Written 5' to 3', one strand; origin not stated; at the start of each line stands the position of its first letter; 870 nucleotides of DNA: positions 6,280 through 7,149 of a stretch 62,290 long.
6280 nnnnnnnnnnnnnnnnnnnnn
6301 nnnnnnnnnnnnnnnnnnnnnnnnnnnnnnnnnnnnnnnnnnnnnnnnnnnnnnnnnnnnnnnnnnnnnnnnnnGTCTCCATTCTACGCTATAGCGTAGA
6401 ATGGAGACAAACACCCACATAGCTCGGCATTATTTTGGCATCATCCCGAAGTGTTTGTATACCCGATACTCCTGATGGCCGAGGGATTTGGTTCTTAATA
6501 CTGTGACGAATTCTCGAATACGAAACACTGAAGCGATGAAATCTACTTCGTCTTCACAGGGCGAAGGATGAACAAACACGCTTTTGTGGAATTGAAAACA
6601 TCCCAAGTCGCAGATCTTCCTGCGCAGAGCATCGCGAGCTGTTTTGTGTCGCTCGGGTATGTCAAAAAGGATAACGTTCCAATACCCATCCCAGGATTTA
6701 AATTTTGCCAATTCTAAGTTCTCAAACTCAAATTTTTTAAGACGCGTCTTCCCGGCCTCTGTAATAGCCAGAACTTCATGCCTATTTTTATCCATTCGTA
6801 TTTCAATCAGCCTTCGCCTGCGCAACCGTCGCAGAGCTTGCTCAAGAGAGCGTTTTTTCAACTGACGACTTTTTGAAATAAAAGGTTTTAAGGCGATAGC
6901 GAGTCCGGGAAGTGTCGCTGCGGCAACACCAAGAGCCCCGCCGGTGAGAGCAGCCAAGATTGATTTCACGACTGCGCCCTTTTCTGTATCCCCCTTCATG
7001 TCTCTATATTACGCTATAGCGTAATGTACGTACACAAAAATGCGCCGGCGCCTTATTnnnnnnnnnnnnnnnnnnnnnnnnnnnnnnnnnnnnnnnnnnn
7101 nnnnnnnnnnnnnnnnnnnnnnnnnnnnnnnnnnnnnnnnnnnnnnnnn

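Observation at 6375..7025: Paralog P1: a wHTH/Cas2-PaaX-like gene with a hydrophobic N-terminus, bracketed by perfect palindromes sharing the 12-mer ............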

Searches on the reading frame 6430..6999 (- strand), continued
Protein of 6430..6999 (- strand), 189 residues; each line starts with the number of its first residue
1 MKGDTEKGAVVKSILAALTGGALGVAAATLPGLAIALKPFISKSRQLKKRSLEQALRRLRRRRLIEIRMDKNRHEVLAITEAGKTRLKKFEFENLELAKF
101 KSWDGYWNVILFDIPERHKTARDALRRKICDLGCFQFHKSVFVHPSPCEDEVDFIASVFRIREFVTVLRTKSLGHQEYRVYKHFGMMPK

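Call 101: find_encoding_contigs(protein=P0028, flank=10000, max_places=1)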
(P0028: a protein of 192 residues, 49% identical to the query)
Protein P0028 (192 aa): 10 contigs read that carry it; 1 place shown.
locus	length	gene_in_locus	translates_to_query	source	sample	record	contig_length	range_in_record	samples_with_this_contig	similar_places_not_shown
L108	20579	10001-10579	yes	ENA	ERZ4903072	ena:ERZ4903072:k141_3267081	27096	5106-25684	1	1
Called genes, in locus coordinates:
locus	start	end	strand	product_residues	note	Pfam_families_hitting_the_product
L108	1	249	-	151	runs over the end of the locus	PF12666:PrgI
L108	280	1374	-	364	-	-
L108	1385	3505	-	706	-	-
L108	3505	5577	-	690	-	-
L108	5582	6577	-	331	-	-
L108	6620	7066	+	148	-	-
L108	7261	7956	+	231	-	-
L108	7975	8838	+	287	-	-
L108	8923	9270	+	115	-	-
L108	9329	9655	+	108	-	PF18908:DUF5663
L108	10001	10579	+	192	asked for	PF20803:PaaX_M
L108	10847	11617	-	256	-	PF00398:RrnaAD, PF01135:PCMT (faint), PF02390:Methyltransf_4 (weak), PF13847:Methyltransf_31 (weak), PF08241:Methyltransf_11 (weak), PF13649:Methyltransf_25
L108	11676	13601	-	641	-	PF00580:UvrD-helicase, PF13245:AAA_19, PF13604:AAA_30 (faint), PF01443:Viral_helicase1 (faint), PF13087:AAA_12 (faint), PF13361:UvrD_C, PF13538:UvrD_C_2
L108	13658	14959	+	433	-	PF01476:LysM, PF23446:LysM1_NFP_LYK (faint), PF23473:LysM3_LYK4_5 (faint), PF01476:LysM, PF01551:Peptidase_M23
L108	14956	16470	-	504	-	PF13541:ChlI, PF00158:Sigma54_activat (faint), PF01078:Mg_chelatase, PF07728:AAA_5, PF00493:MCM, PF13335:Mg_chelatase_C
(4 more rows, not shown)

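Call 102: find_encoding_contigs(protein=P0031, flank=10000, max_places=1)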
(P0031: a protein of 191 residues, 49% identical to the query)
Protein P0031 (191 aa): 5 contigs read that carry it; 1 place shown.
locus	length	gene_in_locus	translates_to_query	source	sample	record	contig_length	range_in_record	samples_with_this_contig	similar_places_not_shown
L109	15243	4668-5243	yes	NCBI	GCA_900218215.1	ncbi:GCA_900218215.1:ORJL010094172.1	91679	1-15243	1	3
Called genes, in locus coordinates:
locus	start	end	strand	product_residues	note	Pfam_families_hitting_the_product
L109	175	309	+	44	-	-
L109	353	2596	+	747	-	PF13385:Laminin_G_3, PF00054:Laminin_G_1 (faint), PF00354:Pentaxin (faint), PF02973:Sialidase (faint), PF22925:TS_C (faint), PF13385:Laminin_G_3, PF02210:Laminin_G_2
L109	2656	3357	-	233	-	PF01797:Y1_Tnp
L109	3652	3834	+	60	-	-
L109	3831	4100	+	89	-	PF15738:YafQ_toxin (weak)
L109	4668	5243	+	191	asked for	PF20803:PaaX_M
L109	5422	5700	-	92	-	PF01016:Ribosomal_L27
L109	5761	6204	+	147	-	PF02805:Ada_Zn_binding (weak)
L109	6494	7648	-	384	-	PF12705:PDDEXK_1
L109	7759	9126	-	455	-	PF01551:Peptidase_M23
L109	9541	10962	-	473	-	PF00749:tRNA-synt_1c, PF19269:Anticodon_2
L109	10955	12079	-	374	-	PF03033:Glyco_transf_28, PF04101:Glyco_tran_28_C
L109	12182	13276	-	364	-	PF01098:FTSW_RODA_SPOVE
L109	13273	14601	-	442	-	PF21799:MurD-like_N, PF08245:Mur_ligase_M, PF02875:Mur_ligase_C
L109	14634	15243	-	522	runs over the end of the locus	PF07969:Amidohydro_3, PF01979:Amidohydro_1 (faint)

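Call 115: predict_structure(alignment_id=A3)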
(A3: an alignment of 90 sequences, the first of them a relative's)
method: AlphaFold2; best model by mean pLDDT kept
length: 189 residues; sequences in the alignment: 90
mean_pLDDT: 80.5   pTM: 0.59
mean pLDDT of the five models: 80.5, 79.8, 79.1, 77.5, 73.9
residues with pLDDT >= 90: 71; 70-90: 79; 50-70: 17; < 50: 22
segments of 3 or more residues with pLDDT < 50: 1-6, 29-44
pLDDT, mean of each block of 10 residues (from residue 1): 53 78 60 45 53 77 86 77 82 75 91 97 93 96 97 88 92 96 94
secondary structure, 60 per line:
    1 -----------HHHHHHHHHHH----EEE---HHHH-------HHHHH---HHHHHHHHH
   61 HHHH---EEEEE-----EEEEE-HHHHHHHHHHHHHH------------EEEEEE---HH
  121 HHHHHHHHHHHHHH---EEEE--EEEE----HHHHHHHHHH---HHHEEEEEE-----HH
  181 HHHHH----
elements in order: H12-22 E27-29 H33-36 H44-48 H52-64 E68-72 E78-82 H84-97 E110-115 H119-134 E138-141 E144-147 H152-161 E168-173 H179-185

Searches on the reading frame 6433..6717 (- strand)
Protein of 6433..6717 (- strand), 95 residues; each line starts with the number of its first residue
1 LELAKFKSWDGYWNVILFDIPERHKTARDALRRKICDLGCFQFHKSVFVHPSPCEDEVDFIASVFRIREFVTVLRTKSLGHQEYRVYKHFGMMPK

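Call 70: search_solved_structures(query=window:6433-6717:-, max_evalue=10, show_alignments=4)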
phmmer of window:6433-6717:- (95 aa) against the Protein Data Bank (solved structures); distinct sequences matched with E-value up to 10: 0.
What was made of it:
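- Tried and rejected: Sequence search of PDB with the Cas2-like half: no hit (call 70).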
